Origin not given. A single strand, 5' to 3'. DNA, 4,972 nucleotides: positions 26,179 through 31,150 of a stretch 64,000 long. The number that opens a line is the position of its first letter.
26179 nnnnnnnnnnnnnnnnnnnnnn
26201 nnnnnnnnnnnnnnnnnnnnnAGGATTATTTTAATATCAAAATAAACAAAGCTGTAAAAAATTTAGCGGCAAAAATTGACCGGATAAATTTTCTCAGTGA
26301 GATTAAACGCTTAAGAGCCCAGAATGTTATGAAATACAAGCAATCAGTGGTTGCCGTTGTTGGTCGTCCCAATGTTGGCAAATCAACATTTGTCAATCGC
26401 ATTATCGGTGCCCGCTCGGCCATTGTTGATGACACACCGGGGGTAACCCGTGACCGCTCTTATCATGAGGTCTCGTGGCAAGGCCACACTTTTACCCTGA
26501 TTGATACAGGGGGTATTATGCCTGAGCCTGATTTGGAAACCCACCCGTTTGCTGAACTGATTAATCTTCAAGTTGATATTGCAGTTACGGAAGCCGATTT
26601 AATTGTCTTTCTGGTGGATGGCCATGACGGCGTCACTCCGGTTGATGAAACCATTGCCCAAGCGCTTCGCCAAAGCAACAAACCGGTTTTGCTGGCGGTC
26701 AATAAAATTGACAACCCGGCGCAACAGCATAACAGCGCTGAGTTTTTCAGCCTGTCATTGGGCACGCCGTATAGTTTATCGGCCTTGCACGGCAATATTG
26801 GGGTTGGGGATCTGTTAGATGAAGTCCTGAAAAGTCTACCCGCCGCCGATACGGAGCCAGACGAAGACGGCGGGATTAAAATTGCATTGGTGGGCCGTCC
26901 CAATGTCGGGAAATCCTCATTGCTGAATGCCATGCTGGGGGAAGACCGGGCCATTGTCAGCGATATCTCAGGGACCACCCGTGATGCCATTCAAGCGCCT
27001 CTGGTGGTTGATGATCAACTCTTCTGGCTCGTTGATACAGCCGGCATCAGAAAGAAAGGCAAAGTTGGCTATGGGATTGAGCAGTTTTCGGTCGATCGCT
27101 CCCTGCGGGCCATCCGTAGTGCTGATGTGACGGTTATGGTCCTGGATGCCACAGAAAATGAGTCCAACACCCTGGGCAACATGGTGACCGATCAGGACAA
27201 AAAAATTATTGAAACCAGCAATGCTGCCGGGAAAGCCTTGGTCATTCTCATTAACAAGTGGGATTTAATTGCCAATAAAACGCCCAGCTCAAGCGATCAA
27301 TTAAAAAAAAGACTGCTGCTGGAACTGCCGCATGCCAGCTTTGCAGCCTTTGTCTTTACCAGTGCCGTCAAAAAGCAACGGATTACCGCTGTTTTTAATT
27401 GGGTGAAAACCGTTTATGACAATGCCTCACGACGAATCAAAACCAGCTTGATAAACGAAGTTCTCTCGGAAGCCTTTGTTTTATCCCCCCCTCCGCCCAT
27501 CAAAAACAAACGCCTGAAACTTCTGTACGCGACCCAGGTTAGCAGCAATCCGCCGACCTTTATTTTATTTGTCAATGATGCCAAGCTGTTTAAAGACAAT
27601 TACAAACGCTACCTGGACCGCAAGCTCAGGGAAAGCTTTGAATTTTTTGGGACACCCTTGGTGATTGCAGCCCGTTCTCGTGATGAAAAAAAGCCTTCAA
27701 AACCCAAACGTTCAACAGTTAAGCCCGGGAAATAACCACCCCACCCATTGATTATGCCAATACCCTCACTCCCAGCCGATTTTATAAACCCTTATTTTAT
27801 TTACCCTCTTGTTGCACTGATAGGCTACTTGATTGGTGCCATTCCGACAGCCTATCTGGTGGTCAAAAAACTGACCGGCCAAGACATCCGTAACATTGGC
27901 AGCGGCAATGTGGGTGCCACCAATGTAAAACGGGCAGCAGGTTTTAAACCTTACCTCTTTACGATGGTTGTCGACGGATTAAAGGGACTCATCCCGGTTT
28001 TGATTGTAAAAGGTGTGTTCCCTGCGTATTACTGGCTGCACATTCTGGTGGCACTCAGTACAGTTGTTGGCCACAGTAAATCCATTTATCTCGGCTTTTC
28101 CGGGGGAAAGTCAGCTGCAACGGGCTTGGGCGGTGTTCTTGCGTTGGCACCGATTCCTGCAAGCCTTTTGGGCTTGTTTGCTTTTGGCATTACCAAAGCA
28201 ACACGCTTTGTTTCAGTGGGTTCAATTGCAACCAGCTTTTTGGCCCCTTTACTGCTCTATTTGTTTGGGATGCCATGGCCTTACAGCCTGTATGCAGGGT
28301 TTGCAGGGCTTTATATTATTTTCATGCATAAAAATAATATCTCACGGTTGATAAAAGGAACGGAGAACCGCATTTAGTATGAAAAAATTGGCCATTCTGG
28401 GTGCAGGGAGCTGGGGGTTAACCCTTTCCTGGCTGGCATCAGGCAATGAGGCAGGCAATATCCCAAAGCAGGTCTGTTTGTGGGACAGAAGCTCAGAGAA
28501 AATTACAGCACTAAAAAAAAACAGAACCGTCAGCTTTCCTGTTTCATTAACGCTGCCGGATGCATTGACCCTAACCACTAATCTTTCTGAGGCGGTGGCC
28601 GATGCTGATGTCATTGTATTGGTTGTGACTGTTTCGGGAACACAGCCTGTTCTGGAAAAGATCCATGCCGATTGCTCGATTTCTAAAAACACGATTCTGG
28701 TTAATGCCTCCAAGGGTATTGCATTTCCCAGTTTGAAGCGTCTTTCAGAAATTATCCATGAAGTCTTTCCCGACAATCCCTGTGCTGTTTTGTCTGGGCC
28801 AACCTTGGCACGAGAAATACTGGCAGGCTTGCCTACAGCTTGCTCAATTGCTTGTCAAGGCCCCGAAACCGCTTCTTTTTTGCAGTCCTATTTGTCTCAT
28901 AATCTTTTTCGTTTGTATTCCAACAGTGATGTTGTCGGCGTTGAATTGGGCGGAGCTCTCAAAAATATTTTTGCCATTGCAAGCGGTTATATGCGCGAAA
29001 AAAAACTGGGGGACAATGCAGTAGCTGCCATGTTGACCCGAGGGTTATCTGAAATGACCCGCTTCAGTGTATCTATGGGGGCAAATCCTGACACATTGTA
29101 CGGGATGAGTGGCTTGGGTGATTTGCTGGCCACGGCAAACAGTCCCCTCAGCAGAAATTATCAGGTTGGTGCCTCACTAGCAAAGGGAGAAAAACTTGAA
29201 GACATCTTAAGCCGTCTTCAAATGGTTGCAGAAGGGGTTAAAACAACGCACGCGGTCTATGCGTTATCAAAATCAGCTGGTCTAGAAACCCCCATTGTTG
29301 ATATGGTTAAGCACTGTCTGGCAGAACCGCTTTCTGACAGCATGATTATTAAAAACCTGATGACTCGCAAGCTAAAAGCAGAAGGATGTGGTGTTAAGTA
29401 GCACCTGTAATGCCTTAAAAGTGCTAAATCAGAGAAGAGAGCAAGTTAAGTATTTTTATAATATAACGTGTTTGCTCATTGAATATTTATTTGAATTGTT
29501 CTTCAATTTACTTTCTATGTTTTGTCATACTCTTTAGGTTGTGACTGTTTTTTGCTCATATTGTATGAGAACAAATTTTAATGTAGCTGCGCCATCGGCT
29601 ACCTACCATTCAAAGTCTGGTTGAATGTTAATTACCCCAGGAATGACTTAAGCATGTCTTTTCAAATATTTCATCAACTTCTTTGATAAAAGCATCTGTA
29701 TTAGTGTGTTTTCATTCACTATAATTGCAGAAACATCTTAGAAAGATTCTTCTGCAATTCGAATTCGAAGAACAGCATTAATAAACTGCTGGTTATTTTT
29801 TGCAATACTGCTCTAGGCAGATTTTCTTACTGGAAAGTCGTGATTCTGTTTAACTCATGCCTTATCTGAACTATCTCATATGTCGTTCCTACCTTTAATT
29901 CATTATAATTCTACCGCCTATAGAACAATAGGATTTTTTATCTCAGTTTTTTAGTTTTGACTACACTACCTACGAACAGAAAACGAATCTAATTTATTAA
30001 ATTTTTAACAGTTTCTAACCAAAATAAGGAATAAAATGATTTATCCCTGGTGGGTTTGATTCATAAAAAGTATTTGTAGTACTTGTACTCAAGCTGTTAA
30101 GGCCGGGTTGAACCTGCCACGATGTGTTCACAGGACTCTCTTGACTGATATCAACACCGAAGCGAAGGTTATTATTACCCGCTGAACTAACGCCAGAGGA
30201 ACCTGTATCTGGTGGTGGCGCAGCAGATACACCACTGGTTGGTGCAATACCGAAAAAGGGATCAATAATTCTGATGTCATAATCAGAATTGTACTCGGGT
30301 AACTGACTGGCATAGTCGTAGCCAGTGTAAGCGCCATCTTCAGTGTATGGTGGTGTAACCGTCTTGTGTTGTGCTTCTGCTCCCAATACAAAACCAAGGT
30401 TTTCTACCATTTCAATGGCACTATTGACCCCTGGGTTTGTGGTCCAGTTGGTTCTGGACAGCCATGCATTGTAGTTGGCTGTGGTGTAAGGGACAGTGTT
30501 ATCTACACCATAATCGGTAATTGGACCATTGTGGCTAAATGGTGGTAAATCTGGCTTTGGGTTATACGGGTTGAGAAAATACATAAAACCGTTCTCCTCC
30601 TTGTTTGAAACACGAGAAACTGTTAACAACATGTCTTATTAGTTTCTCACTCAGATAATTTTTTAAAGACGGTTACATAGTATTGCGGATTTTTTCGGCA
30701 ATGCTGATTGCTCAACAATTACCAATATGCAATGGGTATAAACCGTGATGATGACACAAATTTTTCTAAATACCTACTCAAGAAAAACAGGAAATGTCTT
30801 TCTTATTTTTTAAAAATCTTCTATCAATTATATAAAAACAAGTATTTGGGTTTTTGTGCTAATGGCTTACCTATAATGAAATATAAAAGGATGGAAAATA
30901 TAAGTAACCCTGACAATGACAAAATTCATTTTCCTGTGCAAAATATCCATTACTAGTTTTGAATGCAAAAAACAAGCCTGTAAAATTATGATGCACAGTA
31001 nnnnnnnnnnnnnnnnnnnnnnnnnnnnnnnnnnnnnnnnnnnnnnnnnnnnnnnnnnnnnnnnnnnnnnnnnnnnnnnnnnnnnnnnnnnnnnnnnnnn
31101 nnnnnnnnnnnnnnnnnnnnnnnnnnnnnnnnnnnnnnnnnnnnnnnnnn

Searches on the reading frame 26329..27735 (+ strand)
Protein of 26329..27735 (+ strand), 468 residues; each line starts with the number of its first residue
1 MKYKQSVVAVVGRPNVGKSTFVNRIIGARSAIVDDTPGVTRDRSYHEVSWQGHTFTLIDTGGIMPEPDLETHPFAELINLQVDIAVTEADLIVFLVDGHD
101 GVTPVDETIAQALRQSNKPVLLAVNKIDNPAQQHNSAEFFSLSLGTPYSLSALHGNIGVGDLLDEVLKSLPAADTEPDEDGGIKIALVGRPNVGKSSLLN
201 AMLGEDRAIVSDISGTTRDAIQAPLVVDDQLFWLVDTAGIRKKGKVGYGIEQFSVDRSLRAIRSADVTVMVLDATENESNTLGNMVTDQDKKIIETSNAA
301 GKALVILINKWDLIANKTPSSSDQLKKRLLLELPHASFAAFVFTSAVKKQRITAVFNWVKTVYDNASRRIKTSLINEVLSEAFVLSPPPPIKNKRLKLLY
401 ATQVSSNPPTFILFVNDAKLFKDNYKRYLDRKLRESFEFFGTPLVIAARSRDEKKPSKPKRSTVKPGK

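Call 56: search_protein_families(library=pfam, proteins=[window:26329-27735:+], max_evalue=0.0001)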
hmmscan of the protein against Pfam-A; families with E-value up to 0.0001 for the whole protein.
window:26329-27735:+ (468 aa): 12 families
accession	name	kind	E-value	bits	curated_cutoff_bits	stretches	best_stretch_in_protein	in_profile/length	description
PF01926.29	MMR_HSR1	-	7.4e-58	194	21.9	2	8-126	2-113/113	50S ribosome-binding GTPase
PF14714.11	KH_dom-like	-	2.3e-28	98.7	27.3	1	369-449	1-81/81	KH-domain-like of EngA bacterial GTPase enzymes, C-terminal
PF02421.24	FeoB_N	-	3e-24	85.8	27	2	7-140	2-128/156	Ferrous iron transport protein B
PF00009.33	GTP_EFTU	-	1.8e-21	77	26.5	2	251-361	80-184/188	Elongation factor Tu GTP binding domain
PF00350.29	Dynamin_N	-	1.1e-13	52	27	0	185-219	1-34/168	Dynamin family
PF04548.22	AIG1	-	1.7e-10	41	27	1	9-114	4-108/212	AIG1 family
PF03193.22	RsgA_GTPase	-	6.3e-10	39.6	30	0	184-217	108-141/174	RsgA GTPase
PF00071.28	Ras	-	4.2e-09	36.6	21.6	0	184-359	1-156/162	Ras family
PF00025.27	Arf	-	8.1e-07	29.1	22.3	0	265-360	82-171/174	ADP-ribosylation factor family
PF08477.19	Roc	-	1e-06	29.4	27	0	184-206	1-23/119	Ras of Complex, Roc, domain of DAPkinase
PF13479.12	AAA_24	-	2e-05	25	27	0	183-296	3-94/195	AAA domain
PF00005.33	ABC_tran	-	7.2e-05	23.8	25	0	183-213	12-42/137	ABC transporter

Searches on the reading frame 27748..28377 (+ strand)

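Call 56: search_protein_families(library=pfam, proteins=[window:27748-28377:+], max_evalue=0.0001)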
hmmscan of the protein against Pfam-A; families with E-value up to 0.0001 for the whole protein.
window:27748-28377:+ (209 aa): 1 family
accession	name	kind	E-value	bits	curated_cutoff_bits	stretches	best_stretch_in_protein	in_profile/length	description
PF02660.20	G3P_acyltransf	-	5.4e-43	147.3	24.1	1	25-201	1-164/164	Glycerol-3-phosphate acyltransferase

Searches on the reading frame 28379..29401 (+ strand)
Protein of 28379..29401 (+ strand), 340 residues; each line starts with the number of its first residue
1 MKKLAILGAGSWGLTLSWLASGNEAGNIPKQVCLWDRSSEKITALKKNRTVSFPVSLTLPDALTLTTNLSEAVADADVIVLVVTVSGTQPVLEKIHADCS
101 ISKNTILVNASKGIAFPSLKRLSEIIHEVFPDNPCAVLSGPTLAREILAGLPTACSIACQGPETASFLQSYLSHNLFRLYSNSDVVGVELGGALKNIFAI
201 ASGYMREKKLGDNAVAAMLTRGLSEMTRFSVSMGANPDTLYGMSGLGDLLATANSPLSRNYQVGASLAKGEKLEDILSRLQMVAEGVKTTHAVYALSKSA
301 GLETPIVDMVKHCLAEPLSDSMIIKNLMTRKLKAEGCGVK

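Call 19: search_protein_families(library=pfam, proteins=[window:28379-29401:+], max_evalue=0.01)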
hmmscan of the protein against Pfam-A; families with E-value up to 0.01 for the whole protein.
window:28379-29401:+ (340 aa): 4 families
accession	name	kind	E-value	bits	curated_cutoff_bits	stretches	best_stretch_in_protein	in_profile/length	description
PF07479.19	NAD_Gly3P_dh_C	-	8e-47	159.4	25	1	184-318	1-135/142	NAD-dependent glycerol-3-phosphate dehydrogenase C-terminus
PF01210.29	NAD_Gly3P_dh_N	-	3e-36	125.2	23.1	1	3-164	1-157/158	NAD-dependent glycerol-3-phosphate dehydrogenase N-terminus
PF20618.3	GPD_NAD_C_bact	-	2.9e-17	63.4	27.6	1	244-310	1-66/66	Bacterial GPD, NAD-dependent C-terminal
PF03807.23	F420_oxidored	-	3.8e-07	31.1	21.6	1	3-110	1-91/94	NADP oxidoreductase coenzyme F420-dependent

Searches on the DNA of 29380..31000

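Call 66: search_rna_families(source=window, start=29380, end=31000, threshold=evalue, max_evalue=1)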
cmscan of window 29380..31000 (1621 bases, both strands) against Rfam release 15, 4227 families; matches with E-value up to 1: 0.
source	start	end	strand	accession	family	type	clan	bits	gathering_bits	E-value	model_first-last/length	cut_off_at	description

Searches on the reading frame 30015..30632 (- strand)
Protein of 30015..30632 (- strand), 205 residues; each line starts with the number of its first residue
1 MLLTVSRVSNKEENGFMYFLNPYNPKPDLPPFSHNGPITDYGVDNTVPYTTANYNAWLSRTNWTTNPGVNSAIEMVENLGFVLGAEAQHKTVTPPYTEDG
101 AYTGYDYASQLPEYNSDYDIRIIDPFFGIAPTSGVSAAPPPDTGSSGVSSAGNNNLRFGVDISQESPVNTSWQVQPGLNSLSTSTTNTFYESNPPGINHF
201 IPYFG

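Call 8: search_protein_families(library=pfam, proteins=[window:30015-30632:-], max_evalue=1)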
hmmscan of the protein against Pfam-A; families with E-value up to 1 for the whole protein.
window:30015-30632:- (205 aa): 0 families

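Call 9: search_protein_families(library=ncbifam, proteins=[window:30015-30632:-], max_evalue=1)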
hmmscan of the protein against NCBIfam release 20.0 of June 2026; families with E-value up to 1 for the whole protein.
window:30015-30632:- (205 aa): 0 families

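Call 14: find_homologous_proteins(query=window:30015-30632:-)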
Query window:30015-30632:- (205 aa): 1 proteins with E <= 0.001 among 94 candidates.
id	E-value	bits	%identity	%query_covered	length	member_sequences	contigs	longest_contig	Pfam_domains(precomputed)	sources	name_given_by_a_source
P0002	4.6e-123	427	100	92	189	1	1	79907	-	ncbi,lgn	ncbi:MAG: hypothetical protein AAGI66_00135 [Cyanobacteria bacterium P01_H01_bin.74]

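Call 40: search_protein_families(library=phrogs, proteins=[window:30015-30584:-], max_evalue=0.1)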
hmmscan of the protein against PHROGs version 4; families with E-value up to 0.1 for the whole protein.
window:30015-30584:- (189 aa): 0 families

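Call 46: search_dna_similar(query=window:30015-30584:-, collection=phages, mode=protein, max_evalue=0.1, max_rows=5)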
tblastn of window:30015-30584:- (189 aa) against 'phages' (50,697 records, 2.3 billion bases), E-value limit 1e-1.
No match.

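Call 74: search_solved_structures(query=window:30015-30584:-, max_evalue=10)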
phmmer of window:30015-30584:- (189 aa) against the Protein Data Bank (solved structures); distinct sequences matched with E-value up to 10: 1.
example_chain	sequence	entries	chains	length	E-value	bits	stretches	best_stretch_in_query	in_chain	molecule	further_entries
2z13_A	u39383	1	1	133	0.66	13.1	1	59-130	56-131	EF-hand domain-containing family member C2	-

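Call 79: find_related_loci(query=window:30015-30584:-, collection=viral_contigs, flank=3000)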
Query window:30015-30584:- (189 aa) in viral_contigs; peptide patterns used: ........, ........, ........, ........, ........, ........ (x = any residue, [..] = any of these).
4 stretches matched a pattern, but none encodes a relative of the query by tblastn (E <= 1e-3).
